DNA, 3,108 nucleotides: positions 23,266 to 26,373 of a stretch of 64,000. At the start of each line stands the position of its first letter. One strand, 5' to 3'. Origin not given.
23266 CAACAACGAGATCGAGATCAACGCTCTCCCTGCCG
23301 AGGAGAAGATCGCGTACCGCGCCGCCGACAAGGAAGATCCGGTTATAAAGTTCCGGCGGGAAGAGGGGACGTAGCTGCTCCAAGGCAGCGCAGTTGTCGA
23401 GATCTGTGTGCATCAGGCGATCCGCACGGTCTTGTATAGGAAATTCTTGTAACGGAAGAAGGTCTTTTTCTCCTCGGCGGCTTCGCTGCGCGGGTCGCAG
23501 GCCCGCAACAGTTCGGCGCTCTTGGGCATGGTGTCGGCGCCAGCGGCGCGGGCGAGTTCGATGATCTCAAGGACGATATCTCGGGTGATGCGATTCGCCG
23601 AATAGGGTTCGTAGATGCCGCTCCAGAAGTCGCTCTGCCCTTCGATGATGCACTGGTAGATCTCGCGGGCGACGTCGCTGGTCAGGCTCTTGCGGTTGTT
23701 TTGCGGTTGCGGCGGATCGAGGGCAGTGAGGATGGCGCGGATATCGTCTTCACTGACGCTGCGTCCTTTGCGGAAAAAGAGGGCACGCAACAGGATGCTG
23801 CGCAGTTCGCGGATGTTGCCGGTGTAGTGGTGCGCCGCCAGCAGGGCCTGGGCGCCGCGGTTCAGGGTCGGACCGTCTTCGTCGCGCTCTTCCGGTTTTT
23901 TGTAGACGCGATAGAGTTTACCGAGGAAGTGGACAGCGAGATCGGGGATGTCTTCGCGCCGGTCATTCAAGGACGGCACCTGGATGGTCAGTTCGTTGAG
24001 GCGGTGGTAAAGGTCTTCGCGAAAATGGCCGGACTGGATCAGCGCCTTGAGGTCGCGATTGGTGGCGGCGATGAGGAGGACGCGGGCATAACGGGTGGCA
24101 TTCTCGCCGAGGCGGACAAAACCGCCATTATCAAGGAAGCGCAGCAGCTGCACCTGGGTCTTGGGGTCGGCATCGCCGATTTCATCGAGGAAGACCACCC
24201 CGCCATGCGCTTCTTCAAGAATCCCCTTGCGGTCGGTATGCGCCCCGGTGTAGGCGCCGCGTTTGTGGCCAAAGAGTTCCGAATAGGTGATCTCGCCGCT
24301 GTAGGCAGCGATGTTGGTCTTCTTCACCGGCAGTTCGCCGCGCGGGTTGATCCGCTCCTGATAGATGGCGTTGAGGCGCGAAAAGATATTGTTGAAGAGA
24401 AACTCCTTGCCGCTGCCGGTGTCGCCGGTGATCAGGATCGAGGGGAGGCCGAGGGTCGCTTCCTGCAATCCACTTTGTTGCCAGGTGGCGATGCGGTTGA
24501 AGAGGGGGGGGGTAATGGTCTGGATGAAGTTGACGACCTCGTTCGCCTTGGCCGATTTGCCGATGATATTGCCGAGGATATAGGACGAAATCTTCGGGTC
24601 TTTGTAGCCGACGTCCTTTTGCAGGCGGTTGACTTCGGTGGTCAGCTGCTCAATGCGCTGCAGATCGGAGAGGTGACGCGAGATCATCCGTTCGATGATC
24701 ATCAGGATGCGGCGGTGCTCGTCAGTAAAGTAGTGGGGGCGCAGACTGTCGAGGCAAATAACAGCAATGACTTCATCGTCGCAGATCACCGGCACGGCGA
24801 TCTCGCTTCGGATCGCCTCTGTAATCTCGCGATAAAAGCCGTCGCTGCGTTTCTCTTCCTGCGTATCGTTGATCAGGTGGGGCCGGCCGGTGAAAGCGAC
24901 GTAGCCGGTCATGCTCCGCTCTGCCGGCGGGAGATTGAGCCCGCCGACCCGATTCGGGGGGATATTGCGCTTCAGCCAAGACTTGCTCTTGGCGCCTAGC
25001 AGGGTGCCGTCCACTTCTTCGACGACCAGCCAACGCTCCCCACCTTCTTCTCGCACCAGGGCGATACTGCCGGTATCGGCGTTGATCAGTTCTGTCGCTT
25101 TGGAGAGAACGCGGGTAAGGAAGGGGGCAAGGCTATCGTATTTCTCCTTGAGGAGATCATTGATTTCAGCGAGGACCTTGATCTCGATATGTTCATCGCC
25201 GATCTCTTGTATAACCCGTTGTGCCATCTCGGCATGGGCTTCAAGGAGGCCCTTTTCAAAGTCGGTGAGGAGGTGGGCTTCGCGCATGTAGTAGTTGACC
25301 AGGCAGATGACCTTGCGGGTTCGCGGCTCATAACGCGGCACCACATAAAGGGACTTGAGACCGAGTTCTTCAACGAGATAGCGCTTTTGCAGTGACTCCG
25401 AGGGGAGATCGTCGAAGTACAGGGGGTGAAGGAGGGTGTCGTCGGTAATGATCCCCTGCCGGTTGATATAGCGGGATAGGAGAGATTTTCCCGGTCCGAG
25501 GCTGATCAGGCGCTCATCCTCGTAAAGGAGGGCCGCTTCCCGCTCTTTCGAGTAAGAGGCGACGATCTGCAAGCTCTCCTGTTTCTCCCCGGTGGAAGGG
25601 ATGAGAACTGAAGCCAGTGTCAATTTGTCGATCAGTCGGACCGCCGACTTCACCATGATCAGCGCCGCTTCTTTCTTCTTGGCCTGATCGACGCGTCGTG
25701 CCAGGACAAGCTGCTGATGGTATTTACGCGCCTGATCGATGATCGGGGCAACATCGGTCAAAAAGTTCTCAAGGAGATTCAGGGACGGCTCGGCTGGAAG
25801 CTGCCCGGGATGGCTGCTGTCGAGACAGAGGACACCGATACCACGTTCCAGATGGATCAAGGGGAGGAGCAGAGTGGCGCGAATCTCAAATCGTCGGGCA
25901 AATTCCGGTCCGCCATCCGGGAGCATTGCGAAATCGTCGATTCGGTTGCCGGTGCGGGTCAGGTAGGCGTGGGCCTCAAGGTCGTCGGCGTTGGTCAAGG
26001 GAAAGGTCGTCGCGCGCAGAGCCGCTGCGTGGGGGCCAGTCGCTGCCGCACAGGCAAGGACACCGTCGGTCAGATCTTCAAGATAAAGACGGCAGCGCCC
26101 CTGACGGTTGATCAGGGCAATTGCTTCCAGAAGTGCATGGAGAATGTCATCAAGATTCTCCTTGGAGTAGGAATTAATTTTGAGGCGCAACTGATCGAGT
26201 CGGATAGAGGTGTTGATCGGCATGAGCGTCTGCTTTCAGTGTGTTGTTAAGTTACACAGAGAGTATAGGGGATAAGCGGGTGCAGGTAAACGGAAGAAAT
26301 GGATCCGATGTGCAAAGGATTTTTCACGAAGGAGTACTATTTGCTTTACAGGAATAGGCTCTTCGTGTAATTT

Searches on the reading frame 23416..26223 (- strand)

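Call 9: search_protein_families(library=pfam, proteins=[window:23416-26223:-], max_evalue=0.001)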
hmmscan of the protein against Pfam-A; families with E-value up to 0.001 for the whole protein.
window:23416-26223:- (936 aa): 9 families
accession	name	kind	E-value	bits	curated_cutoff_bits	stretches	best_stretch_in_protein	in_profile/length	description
PF00158.32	Sigma54_activat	-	3e-46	157.6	20.2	1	595-748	24-168/168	Sigma-54 interaction domain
PF13185.12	GAF_2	-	5.3e-25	88.7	28.6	2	368-512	7-129/136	GAF domain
PF01590.32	GAF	-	1.2e-18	68.3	22.4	2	367-514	4-129/133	GAF domain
PF25601.1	AAA_lid_14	-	3e-13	49.9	27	1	754-841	2-83/87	AAA+ ATPase lid domain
PF14532.12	Sigma54_activ_2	-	8.5e-11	42.7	25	1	663-752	59-138/138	Sigma-54 interaction domain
PF13492.12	GAF_3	-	2.4e-08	34.9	27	1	23-154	1-119/129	GAF domain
PF07728.20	AAA_5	-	1.5e-05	25.5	22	1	596-723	2-123/139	AAA domain (dynein-related subfamily)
PF07724.20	AAA_2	-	1.8e-05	25.3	27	1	595-733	5-135/166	AAA domain (Cdc48 subfamily)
PF01078.27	Mg_chelatase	-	0.00027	20.8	20.3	0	586-722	15-157/207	Magnesium chelatase, subunit ChlI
